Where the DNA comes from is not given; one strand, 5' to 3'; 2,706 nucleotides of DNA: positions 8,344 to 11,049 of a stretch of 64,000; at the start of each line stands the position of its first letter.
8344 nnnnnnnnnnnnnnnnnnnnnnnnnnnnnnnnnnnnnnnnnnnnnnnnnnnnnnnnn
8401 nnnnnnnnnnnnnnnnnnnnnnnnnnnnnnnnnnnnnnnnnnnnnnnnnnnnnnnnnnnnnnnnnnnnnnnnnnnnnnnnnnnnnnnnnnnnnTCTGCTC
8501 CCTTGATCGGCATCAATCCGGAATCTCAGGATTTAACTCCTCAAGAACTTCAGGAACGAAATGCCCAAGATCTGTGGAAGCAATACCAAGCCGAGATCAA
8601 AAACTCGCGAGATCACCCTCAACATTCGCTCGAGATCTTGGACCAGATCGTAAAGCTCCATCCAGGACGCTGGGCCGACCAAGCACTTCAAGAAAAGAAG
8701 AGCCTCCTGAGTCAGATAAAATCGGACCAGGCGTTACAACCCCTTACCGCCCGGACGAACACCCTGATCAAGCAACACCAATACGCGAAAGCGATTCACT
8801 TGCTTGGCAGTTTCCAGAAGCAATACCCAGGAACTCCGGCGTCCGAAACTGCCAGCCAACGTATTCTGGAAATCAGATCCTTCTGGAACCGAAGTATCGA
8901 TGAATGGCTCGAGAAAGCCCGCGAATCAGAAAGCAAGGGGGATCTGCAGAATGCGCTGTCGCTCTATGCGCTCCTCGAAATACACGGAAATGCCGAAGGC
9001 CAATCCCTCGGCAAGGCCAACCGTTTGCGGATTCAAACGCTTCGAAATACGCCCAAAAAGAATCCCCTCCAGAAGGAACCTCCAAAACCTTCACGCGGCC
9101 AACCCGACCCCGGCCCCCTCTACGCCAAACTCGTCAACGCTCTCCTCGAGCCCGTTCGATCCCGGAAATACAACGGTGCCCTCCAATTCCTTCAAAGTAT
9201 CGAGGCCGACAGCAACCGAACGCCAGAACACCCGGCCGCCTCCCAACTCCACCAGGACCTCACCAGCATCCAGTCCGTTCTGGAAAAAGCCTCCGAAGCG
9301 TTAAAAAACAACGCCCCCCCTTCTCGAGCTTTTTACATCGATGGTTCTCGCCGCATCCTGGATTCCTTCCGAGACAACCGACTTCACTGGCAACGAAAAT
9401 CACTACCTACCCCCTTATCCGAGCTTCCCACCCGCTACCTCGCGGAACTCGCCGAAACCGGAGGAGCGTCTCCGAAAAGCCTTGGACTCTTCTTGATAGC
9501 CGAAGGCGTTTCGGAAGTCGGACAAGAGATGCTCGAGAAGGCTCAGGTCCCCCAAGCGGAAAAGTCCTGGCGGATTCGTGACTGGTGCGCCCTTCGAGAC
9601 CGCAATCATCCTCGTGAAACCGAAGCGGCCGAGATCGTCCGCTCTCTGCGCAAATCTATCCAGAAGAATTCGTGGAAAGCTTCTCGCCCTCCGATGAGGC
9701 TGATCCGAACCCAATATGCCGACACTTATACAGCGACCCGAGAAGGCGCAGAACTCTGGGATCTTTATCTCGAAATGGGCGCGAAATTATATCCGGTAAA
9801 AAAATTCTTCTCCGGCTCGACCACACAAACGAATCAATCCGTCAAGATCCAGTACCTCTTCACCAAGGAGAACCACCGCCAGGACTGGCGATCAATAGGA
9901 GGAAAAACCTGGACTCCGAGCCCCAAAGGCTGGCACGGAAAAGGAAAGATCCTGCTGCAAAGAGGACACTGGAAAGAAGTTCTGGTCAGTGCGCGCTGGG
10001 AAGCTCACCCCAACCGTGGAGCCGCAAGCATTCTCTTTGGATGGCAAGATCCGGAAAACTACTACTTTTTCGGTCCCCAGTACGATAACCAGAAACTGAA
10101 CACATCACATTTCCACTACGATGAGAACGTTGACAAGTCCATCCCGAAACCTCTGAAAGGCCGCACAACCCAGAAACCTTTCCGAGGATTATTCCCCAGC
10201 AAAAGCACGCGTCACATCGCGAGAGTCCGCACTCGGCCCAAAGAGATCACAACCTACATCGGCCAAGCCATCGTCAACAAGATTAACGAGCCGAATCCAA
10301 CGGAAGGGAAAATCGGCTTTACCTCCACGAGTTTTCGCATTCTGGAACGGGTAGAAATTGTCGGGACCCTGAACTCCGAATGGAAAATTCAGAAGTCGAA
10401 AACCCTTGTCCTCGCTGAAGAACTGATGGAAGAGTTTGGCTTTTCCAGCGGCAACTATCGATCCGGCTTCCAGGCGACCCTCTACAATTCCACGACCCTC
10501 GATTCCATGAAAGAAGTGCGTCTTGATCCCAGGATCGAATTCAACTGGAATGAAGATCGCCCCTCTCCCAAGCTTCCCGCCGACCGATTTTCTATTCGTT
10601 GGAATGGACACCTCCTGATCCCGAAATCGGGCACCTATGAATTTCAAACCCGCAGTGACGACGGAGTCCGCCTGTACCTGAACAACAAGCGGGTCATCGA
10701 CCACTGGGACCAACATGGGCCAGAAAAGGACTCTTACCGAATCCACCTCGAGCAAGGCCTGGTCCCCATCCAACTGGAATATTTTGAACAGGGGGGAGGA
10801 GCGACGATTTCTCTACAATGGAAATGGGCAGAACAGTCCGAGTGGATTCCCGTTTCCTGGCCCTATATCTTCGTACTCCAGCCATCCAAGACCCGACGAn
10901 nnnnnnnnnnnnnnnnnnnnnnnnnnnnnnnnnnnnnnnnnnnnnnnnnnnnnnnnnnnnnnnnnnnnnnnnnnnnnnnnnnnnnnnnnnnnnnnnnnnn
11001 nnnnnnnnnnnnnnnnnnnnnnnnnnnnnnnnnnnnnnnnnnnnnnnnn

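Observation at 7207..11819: Transmembrane Hanks kinase with extracytoplasmic TPR-lectin-PA14 sensor, translationally coupled to a STAS-PilZ protein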

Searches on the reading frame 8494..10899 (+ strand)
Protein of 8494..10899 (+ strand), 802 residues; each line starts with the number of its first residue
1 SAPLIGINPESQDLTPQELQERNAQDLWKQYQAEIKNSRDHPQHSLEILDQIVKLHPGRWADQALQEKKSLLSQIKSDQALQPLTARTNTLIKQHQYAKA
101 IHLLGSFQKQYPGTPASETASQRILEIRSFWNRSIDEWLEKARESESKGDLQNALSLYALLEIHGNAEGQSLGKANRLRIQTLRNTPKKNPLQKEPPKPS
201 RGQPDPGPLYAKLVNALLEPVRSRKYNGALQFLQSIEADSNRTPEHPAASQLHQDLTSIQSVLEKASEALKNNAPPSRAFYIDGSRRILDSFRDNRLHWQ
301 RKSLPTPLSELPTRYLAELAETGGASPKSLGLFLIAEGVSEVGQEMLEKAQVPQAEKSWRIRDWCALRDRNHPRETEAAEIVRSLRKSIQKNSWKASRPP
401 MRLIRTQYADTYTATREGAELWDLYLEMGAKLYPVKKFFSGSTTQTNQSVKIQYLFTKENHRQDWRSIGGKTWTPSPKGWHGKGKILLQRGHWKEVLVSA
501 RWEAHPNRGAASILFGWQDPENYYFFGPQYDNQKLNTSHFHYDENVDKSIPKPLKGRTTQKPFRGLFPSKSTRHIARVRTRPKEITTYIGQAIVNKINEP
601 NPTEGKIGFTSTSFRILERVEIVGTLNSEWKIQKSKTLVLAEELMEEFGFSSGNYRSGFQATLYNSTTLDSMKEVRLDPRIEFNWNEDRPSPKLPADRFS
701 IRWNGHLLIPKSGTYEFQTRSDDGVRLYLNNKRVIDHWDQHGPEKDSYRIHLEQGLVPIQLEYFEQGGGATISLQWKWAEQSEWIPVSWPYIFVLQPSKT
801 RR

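Call 16: find_homologous_proteins(query=window:8494-10899:+, max_evalue=0.001)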
Query window:8494-10899:+ (802 aa): 3 proteins with E <= 0.001 among 8000 candidates.
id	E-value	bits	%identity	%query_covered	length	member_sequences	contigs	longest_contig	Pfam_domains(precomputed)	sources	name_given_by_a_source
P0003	0.0e+0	1844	100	100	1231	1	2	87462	PF07714.24,PF00069.32,PF07691.18,PF03109.23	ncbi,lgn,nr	ncbi:MAG: protein kinase [Planctomycetota bacterium]|nr:protein kinase [Planctomycetota bacterium]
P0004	5.7e-12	63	29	15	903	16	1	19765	PF07691.18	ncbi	-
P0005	1.5e-6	45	30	16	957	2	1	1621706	PF07691.18,PF10528.15,PF18962.8,PF05345.19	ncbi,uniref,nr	ncbi:PA14 domain-containing protein [Hymenobacter sp. BT730]|uniref:PA14 domain-containing protein n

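Call 20: search_solved_structures(query=window:8494-10899:+, max_evalue=1)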
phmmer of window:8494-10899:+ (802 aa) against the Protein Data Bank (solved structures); distinct sequences matched with E-value up to 1: 5.
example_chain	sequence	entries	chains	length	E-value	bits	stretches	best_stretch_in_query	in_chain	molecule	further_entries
6qe7_A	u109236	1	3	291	6.5e-39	137.3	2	657-791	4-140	Anti-sigma-I factor RsgI3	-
6qdi_A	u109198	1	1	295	8.5e-31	110.4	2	658-781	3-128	PA14 domain-containing protein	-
6m8m_A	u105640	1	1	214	0.00051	21.9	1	701-776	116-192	Putative large adhesion protein (Lap) involved in biofilm formation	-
7mjr_A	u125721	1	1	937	0.029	16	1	700-767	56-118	Vip4Da1 protein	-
8gl6_D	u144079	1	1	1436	0.76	11.4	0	697-772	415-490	RemA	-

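Call 52: search_solved_structures(query=A4, max_evalue=10)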
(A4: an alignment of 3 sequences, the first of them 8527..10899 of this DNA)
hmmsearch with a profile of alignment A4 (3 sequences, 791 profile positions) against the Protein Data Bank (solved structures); distinct sequences matched with E-value up to 10: 34.
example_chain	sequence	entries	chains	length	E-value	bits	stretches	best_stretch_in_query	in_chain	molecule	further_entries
6qe7_A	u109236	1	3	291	6.5e-47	163.6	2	646-776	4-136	Anti-sigma-I factor RsgI3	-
6qdi_A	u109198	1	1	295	9.2e-40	139.9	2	647-773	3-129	PA14 domain-containing protein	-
6m8m_A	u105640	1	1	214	0.00036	22.2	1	700-766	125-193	Putative large adhesion protein (Lap) involved in biofilm formation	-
7mjr_A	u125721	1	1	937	0.00049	21.8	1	689-780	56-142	Vip4Da1 protein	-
4nam_A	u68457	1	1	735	0.0044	18.6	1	689-771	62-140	Protective antigen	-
1t6b_X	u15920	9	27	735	0.0044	18.6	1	689-771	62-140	Protective Antigen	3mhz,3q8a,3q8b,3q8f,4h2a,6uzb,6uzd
4ee2_A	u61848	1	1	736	0.0044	18.6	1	689-771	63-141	Protective antigen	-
6zxj_A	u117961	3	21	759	0.0045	18.6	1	689-771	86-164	Protective antigen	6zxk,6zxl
6vra_B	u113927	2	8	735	0.0047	18.5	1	689-771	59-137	Protective antigen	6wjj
3q8c_A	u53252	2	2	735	0.005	18.4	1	689-771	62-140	Protective antigen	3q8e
3tez_A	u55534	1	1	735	0.0051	18.4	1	689-771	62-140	Protective antigen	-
1acc_A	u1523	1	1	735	0.0052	18.4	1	689-771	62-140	ANTHRAX PROTECTIVE ANTIGEN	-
6vra_A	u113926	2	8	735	0.0052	18.4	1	689-771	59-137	Protective antigen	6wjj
5fr3_A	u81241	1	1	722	0.0055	18.3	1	689-771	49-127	PROTECTIVE ANTIGEN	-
3tew_A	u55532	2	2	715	0.0065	18.1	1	689-771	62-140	Protective antigen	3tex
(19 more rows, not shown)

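Call 71: predict_structure(protein=window:8527-10899:+)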
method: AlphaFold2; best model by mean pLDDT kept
length: 791 residues; sequences in the alignment: 1
mean_pLDDT: 40.2   pTM: 0.25
mean pLDDT of the five models: 40.2, 35.5, 33.6, 33.3, 32.7
residues with pLDDT >= 90: 0; 70-90: 56; 50-70: 115; < 50: 620
segments of 3 or more residues with pLDDT < 50: 81-90, 98-119, 122-125, 134-316, 321-329, 341-690, 729-733, 755-761, 771-791
pLDDT, mean of each block of 10 residues (from residue 1): 68 75 70 79 77 79 62 55 46 50 40 47 51 46 44 38 36 34 32 33 34 37 39 38 38 35 30 34 33 39 44 44 45 55 36 34 40 42 35 34 38 39 26 25 26 25 31 32 30 32 29 28 25 25 24 24 25 30 32 28 25 25 26 30 26 27 27 28 35 53 62 63 58 56 59 49 55 38 29 31
secondary structure, 60 per line:
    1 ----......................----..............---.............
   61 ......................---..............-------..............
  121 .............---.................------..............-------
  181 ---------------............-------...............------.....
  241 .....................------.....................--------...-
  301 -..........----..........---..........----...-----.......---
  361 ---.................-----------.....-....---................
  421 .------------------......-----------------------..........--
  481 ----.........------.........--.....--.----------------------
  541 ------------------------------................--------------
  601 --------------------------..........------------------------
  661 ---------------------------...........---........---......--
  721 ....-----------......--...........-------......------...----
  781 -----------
elements in order (helices of 4 or more, strands of 3 or more residues): H5-26 H31-44 H48-82 H86-99 H107-133 H137-153 H160-173 H196-207 H215-229 H236-261 H268-288 H302-311 H316-325 H329-338 H351-357 H364-380 H392-396 H398-401 H405-421 E440-445 E469-478 E485-493 E500-508 E511-515 H571-586 H627-636 E688-698 E702-709 E713-718 E721-724 E736-741 E744-754 E762-767 E774-776

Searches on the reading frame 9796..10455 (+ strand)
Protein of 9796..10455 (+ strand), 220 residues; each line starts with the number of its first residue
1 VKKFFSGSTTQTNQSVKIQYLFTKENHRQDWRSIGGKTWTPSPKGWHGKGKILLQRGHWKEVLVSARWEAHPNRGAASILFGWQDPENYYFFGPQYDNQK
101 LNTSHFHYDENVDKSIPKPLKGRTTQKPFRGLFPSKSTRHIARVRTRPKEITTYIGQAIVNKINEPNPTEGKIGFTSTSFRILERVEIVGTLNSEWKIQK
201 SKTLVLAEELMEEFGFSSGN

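Call 74: search_solved_structures(query=A7, max_evalue=10, show_alignments=1)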
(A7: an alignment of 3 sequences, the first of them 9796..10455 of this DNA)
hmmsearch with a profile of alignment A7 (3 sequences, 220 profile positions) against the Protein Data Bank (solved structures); distinct sequences matched with E-value up to 10: 14.
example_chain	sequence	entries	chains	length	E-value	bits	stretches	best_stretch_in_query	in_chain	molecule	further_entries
6g41_A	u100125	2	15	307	1.4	11.5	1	67-119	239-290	Minor capsid protein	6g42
7yi8_D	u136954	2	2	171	1.4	11.5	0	35-65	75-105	Transmembrane protein, putative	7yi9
3f0b_X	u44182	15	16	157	1.8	11.1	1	128-213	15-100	Trimethoprim-sensitive dihydrofolate reductase | Dihydrofolate reductase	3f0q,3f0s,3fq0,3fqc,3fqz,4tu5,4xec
3frd_X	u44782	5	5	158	1.8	11.1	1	128-213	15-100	Dihydrofolate reductase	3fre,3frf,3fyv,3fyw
2w9g_A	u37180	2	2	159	1.8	11.1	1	128-213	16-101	DIHYDROFOLATE REDUCTASE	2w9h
4xe6_X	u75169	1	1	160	1.8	11.1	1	128-213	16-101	Dihydrofolate reductase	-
5hf0_X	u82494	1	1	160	1.8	11.1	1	128-213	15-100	Dihydrofolate reductase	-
3m08_A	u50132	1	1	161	1.9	11.1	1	128-213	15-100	Dihydrofolate reductase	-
6pr8_A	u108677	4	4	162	1.9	11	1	128-213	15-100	Dihydrofolate reductase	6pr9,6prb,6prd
4fgg_A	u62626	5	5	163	1.9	11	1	128-213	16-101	Dihydrofolate reductase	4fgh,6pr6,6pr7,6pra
3f0u_X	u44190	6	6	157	2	11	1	128-213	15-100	Trimethoprim-sensitive dihydrofolate reductase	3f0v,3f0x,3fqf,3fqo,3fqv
4q67_A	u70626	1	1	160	2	10.9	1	128-213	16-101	Dihydrofolate reductase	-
5isp_X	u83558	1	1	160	2.1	10.9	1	128-213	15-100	Dihydrofolate reductase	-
3m09_A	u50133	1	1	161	2.1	10.9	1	128-213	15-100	Dihydrofolate reductase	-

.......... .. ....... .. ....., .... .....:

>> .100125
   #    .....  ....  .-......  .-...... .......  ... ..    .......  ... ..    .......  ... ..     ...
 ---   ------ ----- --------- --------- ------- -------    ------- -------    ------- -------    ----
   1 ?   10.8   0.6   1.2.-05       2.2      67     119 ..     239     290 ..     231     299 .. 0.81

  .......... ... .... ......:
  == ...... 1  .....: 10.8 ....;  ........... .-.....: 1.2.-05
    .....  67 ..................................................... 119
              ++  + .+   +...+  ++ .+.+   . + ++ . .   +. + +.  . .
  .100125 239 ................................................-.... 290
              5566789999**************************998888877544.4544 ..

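Call 75: search_protein_families(library=pfam, alignment_id=A7, max_evalue=10)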
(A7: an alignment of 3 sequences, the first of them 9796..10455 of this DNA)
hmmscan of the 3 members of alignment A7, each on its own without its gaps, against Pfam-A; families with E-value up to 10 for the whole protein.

A. member 1, window:9796-10455:+ (220 aa): 1 family
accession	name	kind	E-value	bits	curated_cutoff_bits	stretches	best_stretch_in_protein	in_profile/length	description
PF08846.15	DUF1816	-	0.19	12.2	27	1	84-114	15-45/65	Domain of unknown function (DUF1816)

B. families by the number of members that match (of 3 scanned): 2 families
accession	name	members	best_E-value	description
PF08846.15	DUF1816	2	0.012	Domain of unknown function (DUF1816)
PF06439.18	3keto-disac_hyd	1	1.5e-05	3-keto-disaccharide hydrolase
